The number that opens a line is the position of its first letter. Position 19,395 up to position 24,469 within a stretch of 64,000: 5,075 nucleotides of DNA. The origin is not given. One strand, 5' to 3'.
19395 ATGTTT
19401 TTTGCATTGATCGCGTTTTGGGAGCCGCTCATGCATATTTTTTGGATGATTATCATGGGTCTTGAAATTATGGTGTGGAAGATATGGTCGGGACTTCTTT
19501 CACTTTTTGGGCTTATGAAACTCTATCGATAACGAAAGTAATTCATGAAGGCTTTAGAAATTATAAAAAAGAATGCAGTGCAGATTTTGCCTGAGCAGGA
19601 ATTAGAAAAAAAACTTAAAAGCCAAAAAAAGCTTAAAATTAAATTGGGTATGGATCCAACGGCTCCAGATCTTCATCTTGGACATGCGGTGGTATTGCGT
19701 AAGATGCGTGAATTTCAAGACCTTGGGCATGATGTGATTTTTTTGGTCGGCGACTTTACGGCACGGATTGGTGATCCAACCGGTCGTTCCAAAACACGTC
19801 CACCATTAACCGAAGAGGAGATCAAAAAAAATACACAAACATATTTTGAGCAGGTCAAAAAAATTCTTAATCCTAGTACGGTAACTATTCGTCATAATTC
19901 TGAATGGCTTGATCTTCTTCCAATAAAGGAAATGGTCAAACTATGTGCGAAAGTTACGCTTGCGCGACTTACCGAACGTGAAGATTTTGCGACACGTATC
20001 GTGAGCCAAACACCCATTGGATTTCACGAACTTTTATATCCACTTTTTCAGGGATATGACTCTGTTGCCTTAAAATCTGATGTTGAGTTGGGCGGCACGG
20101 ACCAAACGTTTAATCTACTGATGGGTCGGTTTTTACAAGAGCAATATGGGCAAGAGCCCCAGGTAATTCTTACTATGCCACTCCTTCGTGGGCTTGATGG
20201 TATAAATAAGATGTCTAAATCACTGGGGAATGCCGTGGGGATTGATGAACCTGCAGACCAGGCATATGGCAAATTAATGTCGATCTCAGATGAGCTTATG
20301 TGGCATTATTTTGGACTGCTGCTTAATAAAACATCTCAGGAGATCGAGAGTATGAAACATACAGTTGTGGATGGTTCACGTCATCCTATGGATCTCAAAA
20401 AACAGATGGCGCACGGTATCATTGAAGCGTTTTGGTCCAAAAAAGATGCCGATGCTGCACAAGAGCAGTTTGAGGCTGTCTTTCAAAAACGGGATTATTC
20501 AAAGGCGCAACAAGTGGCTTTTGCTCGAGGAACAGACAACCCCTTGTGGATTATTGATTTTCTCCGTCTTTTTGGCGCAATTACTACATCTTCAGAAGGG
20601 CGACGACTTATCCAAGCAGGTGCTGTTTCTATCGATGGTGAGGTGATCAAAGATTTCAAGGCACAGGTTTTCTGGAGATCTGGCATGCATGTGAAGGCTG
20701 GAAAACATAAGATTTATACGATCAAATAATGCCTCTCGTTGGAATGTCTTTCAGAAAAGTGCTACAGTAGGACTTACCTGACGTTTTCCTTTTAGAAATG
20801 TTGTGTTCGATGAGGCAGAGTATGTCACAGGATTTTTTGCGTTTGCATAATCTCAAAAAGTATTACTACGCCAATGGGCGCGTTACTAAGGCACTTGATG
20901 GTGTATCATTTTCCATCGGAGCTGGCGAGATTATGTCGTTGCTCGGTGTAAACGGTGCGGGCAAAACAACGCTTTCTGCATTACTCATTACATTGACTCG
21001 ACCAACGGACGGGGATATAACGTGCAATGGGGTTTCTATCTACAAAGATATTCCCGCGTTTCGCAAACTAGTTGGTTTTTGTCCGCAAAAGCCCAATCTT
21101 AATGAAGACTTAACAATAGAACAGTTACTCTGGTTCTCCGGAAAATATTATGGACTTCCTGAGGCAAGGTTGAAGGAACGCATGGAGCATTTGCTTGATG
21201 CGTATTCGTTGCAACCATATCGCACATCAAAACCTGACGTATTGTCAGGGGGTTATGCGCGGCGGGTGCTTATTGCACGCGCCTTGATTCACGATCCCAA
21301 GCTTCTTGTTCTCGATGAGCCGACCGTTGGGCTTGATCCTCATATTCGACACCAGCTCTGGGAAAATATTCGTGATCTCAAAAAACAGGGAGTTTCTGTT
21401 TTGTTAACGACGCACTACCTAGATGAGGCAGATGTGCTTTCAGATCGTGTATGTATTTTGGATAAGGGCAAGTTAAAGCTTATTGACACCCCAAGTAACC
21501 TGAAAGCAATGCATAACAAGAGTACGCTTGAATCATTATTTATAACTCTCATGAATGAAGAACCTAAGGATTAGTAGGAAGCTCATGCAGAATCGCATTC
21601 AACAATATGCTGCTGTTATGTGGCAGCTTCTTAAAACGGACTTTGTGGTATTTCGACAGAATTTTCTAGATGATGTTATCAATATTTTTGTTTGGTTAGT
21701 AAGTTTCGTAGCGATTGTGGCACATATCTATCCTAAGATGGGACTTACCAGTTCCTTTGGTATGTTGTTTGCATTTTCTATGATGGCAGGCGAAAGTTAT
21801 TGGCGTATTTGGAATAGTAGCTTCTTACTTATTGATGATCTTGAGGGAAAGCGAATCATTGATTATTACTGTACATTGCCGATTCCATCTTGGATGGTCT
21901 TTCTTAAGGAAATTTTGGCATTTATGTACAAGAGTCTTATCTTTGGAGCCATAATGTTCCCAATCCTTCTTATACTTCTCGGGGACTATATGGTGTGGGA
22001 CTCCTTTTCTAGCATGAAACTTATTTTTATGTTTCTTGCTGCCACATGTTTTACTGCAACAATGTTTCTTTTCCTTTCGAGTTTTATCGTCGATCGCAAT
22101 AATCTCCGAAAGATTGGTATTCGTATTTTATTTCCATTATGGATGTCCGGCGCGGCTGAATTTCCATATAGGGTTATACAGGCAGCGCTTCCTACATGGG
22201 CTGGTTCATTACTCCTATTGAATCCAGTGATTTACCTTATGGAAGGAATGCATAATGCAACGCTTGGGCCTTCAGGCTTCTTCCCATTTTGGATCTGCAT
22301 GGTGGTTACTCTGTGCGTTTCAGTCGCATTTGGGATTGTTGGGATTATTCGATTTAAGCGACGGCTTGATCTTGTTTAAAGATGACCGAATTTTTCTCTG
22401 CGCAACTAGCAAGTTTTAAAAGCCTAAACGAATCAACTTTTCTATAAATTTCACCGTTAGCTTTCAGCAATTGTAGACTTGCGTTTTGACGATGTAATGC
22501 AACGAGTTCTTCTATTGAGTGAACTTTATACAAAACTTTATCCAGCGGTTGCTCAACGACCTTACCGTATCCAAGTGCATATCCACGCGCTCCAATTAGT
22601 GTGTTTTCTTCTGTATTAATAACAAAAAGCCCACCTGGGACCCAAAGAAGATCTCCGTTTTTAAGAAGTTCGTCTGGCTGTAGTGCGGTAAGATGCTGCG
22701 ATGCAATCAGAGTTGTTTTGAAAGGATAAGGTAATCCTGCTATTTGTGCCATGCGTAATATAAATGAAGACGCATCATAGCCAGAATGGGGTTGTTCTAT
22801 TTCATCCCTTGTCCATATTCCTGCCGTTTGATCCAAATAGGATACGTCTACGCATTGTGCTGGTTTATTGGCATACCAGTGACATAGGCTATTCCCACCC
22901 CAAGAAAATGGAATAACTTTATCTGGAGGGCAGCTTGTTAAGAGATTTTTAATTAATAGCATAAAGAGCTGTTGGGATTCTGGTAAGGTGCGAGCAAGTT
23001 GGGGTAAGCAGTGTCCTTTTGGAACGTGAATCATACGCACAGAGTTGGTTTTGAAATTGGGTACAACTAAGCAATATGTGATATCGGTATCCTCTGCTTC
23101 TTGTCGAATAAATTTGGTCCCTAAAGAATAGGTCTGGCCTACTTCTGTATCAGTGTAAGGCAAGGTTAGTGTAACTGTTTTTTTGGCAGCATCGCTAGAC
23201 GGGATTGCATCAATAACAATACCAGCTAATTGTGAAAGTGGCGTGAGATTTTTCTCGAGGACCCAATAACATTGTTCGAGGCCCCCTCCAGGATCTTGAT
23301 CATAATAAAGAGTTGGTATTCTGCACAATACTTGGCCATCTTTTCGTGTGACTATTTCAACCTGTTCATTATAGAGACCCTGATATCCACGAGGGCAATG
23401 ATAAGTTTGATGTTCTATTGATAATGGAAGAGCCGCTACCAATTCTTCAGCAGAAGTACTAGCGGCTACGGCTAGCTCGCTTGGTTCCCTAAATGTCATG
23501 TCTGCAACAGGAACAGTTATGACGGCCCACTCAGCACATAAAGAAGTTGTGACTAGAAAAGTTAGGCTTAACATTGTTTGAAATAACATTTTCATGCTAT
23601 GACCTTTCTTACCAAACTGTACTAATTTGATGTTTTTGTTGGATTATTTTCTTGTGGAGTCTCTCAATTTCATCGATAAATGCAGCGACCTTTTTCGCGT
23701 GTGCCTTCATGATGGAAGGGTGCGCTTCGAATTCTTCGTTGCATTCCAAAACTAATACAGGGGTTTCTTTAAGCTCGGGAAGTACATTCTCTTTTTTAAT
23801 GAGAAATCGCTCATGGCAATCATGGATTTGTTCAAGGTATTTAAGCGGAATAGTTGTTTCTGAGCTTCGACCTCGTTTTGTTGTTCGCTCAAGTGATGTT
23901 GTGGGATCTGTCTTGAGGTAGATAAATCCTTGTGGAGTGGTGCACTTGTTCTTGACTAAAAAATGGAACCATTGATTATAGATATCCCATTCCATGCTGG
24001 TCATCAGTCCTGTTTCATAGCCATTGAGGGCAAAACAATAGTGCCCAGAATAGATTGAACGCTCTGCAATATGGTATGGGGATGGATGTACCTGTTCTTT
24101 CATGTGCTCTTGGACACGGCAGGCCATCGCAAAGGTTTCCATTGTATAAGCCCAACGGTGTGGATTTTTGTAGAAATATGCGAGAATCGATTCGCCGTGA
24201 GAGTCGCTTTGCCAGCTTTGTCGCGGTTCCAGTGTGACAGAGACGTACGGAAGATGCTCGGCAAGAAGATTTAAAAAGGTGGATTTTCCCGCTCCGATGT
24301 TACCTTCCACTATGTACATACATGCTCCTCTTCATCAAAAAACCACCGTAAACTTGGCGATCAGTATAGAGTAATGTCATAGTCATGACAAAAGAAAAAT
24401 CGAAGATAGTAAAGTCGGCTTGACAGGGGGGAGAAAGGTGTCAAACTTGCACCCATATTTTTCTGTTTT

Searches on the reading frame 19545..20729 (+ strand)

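Call 15: search_protein_families(library=pfam, proteins=[window:19545-20729:+], max_evalue=0.001)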
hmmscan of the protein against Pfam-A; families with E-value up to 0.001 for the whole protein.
window:19545-20729:+ (394 aa): 2 families
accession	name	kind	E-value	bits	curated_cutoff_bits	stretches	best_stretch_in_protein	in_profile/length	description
PF00579.31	tRNA-synt_1b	-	1.7e-71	241.4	21.1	1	26-314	2-292/292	tRNA synthetases class I (W and Y)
PF01479.30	S4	-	0.00031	20.8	22.8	1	347-370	14-37/48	S4 domain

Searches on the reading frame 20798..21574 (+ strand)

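Call 15: search_protein_families(library=pfam, proteins=[window:20798-21574:+], max_evalue=0.001)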
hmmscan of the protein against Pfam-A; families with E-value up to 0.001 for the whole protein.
window:20798-21574:+ (258 aa): 2 families
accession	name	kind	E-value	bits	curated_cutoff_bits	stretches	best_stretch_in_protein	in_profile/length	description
PF00005.33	ABC_tran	-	7.1e-32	111.3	25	1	33-176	1-136/137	ABC transporter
PF13304.12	AAA_21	-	5.4e-09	37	27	1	160-206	249-298/304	AAA domain, putative AbiEii toxin, Type IV TA system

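Call 30: search_protein_families(library=ncbifam, proteins=[window:20798-21574:+], max_evalue=1)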
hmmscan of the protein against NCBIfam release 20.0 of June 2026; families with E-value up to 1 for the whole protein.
window:20798-21574:+ (258 aa): 198 families (the best 25 are shown)
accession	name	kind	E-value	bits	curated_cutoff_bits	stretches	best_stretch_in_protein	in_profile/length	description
TIGR01188.1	drrA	subfamily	3.3e-67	226.9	312.45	1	30-245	6-221/302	daunorubicin resistance ABC transporter, ATP-binding protein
TIGR03864.1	PQQ_ABC_ATP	hypoth_equivalog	7e-56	189.3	302.25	1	30-251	14-235/236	ABC transporter, ATP-binding subunit, PQQ-dependent alcohol dehydrogenase system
NF010059.0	PRK13536.1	equivalog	3e-54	184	549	1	6-228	36-254/342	nodulation factor ABC transporter ATP-binding protein NodI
NF010060.0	PRK13537.1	equivalog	2.3e-53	181.1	521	1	6-233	8-231/314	nodulation factor ABC transporter ATP-binding protein NodI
NF033858.1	ABC2_perm_RbbA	equivalog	2.6e-51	174.6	1050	1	32-255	281-504/909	ribosome-associated ATPase/putative transporter RbbA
TIGR01288.1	nodI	equivalog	6.1e-51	173.2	424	1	33-227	20-214/303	nodulation factor ABC transporter ATP-binding protein NodI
TIGR03522.1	GldA_ABC_ATP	equivalog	2.5e-46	158.5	402.6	1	29-248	14-232/301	gliding motility-associated ABC transporter ATP-binding subunit GldA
TIGR04520.1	ECF_ATPase_1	equivalog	1.7e-42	145.8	315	1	21-246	7-232/269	energy-coupling factor transporter ATPase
TIGR04521.1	ECF_ATPase_2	equivalog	3.2e-42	144.5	330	1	16-244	3-239/279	energy-coupling factor transporter ATPase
TIGR03265.1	PhnT2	equivalog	1.7e-40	139.3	457.7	1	12-236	3-223/353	putative 2-aminoethylphosphonate ABC transporter ATP-binding protein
NF010156.0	PRK13635.1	equivalog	2.4e-39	135.2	392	1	10-237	2-229/279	energy-coupling factor ABC transporter ATP-binding protein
NF008621.0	PRK11607.1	equivalog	4.7e-38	131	613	1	11-249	17-250/377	putrescine ABC transporter ATP-binding subunit PotG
TIGR01257.1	rim_protein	equivalog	1.4e-37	128.3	4012.85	1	10-241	1934-2163/2272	rim ABC transporter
TIGR04406.1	LPS_export_lptB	equivalog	3.2e-37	128.1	240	1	14-234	2-221/239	LPS export ABC transporter ATP-binding protein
TIGR00968.1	3a0106s01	subfamily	3.8e-37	128.1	342.75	1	30-237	13-220/237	sulfate ABC transporter ATP-binding protein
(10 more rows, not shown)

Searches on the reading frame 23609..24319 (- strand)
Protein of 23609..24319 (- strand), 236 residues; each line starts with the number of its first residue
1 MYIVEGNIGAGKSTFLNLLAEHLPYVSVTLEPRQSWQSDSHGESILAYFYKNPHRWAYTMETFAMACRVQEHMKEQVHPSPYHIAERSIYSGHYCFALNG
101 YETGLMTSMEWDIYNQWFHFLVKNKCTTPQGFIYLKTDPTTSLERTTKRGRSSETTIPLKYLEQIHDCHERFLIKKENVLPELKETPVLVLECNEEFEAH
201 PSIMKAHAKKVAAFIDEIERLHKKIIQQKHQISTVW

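Call 15: search_protein_families(library=pfam, proteins=[window:23609-24319:-], max_evalue=0.001)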
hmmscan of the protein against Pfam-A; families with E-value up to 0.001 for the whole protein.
window:23609-24319:- (236 aa): 4 families
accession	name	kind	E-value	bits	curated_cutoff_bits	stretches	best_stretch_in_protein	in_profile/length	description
PF01712.25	dNK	-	1.6e-51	175.4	27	1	4-215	3-202/203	Deoxynucleoside kinase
PF02223.23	Thymidylate_kin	-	1.3e-09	38.4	27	1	4-173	1-163/185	Thymidylate kinase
PF13238.12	AAA_18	-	1.6e-05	25.8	29.4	1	3-154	2-116/128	AAA domain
PF13671.12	AAA_33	-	0.00051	20.8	27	0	2-31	2-31/143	AAA domain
